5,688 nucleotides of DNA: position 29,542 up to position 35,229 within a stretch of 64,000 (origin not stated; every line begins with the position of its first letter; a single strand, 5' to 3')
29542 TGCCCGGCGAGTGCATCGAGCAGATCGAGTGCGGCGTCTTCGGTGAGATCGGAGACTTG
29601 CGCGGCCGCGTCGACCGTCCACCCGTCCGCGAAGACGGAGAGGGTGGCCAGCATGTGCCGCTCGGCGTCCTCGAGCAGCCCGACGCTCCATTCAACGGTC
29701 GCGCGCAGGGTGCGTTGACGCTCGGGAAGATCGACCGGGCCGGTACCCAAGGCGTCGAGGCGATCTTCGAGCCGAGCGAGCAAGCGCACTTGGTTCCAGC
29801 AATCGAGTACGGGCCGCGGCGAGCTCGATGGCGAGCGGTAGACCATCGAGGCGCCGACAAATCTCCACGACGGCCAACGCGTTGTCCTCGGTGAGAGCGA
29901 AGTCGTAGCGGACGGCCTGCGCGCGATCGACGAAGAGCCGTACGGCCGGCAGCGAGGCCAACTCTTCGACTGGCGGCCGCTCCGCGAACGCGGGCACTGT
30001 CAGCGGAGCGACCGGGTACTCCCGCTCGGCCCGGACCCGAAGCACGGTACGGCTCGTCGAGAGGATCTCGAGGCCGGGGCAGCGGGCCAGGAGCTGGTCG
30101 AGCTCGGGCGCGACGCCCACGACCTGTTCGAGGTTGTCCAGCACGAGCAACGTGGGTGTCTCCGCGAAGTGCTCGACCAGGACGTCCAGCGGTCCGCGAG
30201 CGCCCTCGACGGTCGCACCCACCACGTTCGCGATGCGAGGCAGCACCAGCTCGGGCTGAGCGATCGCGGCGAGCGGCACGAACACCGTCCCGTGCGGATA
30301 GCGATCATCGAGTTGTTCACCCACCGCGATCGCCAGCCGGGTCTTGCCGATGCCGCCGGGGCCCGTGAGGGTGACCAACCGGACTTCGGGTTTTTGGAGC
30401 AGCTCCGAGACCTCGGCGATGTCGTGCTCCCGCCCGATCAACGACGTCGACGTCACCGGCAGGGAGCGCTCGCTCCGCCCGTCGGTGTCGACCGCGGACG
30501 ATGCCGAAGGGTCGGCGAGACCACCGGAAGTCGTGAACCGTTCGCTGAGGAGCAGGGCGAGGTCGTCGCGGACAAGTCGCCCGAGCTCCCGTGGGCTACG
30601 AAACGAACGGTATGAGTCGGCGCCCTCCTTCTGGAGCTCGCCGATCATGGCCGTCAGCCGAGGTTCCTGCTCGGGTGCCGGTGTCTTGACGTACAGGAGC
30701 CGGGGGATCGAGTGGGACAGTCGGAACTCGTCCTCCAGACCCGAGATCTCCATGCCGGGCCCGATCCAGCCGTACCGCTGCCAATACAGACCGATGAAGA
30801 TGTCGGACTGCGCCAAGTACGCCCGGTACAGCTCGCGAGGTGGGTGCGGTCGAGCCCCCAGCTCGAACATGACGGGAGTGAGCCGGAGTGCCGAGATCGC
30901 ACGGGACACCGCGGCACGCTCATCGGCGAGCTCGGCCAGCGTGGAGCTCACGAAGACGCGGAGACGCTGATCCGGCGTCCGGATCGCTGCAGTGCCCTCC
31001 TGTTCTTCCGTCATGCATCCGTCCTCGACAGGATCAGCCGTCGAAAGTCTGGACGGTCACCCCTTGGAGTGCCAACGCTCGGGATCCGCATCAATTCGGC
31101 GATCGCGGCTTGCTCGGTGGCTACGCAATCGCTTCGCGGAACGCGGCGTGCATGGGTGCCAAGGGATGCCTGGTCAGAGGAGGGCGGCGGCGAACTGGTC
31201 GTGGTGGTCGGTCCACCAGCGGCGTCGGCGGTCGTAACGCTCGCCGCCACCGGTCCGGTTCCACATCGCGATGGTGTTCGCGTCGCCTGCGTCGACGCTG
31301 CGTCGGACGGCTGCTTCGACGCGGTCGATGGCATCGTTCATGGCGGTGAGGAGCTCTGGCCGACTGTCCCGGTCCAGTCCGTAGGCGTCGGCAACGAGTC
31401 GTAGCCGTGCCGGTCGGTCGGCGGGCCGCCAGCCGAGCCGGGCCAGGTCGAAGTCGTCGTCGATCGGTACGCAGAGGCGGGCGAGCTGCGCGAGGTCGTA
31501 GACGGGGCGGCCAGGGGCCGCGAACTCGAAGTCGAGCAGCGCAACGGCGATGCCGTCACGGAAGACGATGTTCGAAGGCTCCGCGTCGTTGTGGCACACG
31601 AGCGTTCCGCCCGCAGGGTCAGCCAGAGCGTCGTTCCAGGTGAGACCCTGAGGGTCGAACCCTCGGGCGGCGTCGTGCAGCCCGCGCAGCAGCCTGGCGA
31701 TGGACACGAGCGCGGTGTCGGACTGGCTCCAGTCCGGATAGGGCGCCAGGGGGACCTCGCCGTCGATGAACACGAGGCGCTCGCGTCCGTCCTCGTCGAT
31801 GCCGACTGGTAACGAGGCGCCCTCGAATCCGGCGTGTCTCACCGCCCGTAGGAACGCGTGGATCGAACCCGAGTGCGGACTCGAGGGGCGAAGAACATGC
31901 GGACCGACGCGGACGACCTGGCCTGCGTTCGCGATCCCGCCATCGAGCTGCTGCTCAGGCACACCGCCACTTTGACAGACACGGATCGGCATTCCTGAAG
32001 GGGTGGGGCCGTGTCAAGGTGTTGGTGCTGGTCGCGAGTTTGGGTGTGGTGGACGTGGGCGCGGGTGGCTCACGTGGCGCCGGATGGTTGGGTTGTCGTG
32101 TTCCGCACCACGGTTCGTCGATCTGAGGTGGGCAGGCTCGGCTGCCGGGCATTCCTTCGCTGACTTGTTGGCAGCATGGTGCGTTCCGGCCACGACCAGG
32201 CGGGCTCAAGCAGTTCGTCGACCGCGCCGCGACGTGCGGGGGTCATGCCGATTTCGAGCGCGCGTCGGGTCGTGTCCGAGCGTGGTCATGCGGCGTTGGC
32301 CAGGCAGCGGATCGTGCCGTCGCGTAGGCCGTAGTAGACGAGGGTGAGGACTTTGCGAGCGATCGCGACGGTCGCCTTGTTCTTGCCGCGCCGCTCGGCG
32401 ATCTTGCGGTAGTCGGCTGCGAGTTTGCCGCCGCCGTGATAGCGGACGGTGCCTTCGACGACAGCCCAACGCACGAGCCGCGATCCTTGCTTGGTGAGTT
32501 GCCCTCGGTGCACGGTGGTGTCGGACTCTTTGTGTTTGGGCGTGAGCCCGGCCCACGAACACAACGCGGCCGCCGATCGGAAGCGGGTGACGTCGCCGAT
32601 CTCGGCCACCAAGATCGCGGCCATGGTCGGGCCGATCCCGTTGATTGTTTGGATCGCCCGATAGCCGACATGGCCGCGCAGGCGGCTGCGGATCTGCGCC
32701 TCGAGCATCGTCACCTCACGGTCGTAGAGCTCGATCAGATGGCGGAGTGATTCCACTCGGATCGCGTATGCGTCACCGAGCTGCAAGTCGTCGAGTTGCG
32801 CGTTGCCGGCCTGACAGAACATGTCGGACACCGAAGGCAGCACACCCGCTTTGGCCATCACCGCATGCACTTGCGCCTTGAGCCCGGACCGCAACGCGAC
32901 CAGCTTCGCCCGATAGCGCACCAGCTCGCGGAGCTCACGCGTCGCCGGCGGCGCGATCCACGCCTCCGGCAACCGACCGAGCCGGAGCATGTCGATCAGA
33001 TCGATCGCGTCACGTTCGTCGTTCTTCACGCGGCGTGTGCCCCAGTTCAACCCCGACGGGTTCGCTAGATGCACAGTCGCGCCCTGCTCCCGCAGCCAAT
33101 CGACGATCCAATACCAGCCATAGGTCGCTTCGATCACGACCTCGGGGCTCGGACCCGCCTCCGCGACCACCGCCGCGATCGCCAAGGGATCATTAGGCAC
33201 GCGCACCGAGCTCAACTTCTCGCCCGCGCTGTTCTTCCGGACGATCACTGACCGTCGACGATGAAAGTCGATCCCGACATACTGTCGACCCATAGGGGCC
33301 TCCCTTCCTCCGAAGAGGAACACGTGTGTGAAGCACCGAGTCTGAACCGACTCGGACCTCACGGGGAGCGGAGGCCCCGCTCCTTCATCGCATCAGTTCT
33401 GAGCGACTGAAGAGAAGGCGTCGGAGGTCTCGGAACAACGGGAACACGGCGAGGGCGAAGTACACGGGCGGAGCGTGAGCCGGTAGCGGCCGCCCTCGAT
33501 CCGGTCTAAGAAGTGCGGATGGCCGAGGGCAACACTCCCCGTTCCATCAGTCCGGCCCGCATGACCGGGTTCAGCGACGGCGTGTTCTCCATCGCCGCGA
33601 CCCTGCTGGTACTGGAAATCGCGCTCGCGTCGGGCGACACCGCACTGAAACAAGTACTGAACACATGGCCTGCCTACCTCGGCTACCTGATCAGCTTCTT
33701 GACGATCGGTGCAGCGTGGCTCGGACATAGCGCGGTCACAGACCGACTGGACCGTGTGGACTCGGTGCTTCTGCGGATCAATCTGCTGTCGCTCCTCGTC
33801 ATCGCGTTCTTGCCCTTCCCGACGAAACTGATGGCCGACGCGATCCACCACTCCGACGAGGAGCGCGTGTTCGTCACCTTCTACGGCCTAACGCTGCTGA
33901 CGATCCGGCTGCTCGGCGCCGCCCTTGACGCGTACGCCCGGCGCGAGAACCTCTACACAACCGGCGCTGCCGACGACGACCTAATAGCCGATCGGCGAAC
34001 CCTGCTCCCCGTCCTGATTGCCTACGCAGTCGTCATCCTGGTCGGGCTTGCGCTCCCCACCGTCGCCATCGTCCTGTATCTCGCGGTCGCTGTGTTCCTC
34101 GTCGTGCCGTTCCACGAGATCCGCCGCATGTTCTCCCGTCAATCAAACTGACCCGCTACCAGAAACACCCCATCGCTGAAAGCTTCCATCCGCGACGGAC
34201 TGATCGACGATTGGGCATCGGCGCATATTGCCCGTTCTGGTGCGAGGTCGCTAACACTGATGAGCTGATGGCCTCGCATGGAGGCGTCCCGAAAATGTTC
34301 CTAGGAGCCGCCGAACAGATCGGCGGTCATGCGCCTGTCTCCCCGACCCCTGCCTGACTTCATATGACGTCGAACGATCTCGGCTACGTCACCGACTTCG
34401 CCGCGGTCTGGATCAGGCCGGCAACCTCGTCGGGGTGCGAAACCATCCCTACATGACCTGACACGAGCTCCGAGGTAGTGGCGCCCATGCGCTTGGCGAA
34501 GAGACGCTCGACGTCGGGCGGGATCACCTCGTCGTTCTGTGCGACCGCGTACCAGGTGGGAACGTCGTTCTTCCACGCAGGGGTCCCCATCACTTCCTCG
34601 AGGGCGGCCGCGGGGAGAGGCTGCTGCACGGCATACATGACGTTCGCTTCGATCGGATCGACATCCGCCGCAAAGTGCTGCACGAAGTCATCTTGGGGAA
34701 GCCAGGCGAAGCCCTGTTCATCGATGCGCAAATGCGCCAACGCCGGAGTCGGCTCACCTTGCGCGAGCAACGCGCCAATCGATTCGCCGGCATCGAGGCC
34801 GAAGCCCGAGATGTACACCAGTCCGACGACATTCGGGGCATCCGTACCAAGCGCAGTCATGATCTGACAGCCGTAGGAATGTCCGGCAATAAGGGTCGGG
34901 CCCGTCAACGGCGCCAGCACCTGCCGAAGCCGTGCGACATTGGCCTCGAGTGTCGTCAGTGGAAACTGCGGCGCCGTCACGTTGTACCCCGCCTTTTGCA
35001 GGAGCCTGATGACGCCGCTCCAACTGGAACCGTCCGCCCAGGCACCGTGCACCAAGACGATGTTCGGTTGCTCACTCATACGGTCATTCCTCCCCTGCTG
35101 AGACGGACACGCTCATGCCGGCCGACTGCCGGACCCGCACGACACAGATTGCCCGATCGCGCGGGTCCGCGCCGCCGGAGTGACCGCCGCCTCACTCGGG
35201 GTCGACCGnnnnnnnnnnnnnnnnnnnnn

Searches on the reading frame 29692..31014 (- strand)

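Call 54: search_protein_families(library=pfam, proteins=[window:29692-31014:-], max_evalue=0.01)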
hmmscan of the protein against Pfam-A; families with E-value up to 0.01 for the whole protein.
window:29692-31014:- (440 aa): 6 families
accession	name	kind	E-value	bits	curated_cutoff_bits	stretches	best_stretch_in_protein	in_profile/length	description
PF13271.11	DUF4062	-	2.4e-19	69.7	24.7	1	19-98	1-80/82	Domain of unknown function (DUF4062)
PF13191.12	AAA_16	-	3.8e-07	31.2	32.6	1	192-246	2-56/167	AAA ATPase domain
PF00931.28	NB-ARC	-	0.00011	22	23.5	1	196-295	2-109/248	NB-ARC domain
PF13401.12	AAA_22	-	0.00012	22.8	27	1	213-304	7-99/130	AAA domain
PF05729.18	NACHT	-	0.00067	20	26.7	1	212-329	1-136/167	NACHT domain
PF01637.24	ATPase_2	-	0.0093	16.2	33.2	0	194-241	3-50/225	ATPase domain predominantly from Archaea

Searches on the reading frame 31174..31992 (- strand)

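Call 54: search_protein_families(library=pfam, proteins=[window:31174-31992:-], max_evalue=0.01)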
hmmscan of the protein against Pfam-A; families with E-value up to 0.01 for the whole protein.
window:31174-31992:- (272 aa): 2 families
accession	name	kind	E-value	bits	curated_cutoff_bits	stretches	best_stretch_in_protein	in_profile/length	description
PF01636.29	APH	-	7e-13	49.3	23.2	1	121-189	159-229/239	Phosphotransferase enzyme family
PF01633.27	Choline_kinase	-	0.0011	18.8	29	1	132-169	164-202/300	Choline/ethanolamine kinase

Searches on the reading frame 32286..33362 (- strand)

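Call 54: search_protein_families(library=pfam, proteins=[window:32286-33362:-], max_evalue=0.01)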
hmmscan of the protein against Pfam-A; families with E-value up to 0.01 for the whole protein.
window:32286-33362:- (358 aa): 2 families
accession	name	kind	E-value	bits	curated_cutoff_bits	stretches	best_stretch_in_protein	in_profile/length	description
PF02371.22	Transposase_20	-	9.6e-22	77.6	21.3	1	235-305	2-72/87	Transposase IS116/IS110/IS902 family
PF01548.23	DEDD_Tnp_IS110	-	4.4e-17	62.7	29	1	29-170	1-151/155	Transposase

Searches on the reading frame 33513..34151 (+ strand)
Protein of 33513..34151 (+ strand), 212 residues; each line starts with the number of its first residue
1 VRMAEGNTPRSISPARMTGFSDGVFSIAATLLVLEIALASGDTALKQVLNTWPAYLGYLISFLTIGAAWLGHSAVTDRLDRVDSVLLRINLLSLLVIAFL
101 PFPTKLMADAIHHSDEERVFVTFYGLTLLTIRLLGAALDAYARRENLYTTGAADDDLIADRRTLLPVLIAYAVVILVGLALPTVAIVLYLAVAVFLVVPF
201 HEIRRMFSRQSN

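Call 54: search_protein_families(library=pfam, proteins=[window:33513-34151:+], max_evalue=0.01)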
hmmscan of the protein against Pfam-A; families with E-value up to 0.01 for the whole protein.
window:33513-34151:+ (212 aa): 1 family
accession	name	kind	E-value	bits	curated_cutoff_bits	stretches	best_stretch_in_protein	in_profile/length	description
PF06736.16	TMEM175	-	3.7e-23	82.3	25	1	16-101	1-88/88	Endosomal/lysosomal potassium channel TMEM175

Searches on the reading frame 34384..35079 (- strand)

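Call 54: search_protein_families(library=pfam, proteins=[window:34384-35079:-], max_evalue=0.01)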
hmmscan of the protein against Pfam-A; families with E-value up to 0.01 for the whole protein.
window:34384-35079:- (231 aa): 5 families
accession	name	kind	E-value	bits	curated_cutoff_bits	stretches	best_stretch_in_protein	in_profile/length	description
PF12697.13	Abhydrolase_6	-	9.2e-24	85.7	26.3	1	7-220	1-215/217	Alpha/beta hydrolase family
PF00561.26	Abhydrolase_1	-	3.6e-06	27.3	25.8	0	5-37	1-33/245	alpha/beta hydrolase fold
PF12146.15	Hydrolase_4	-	3.8e-06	26.8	27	1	61-205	77-224/239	Serine aminopeptidase, S33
PF06821.19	Ser_hydrolase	-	8.7e-06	26.2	22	1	20-110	15-108/172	Serine hydrolase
PF12695.13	Abhydrolase_5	-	2.2e-05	24.8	27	1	7-94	2-91/164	Alpha/beta hydrolase family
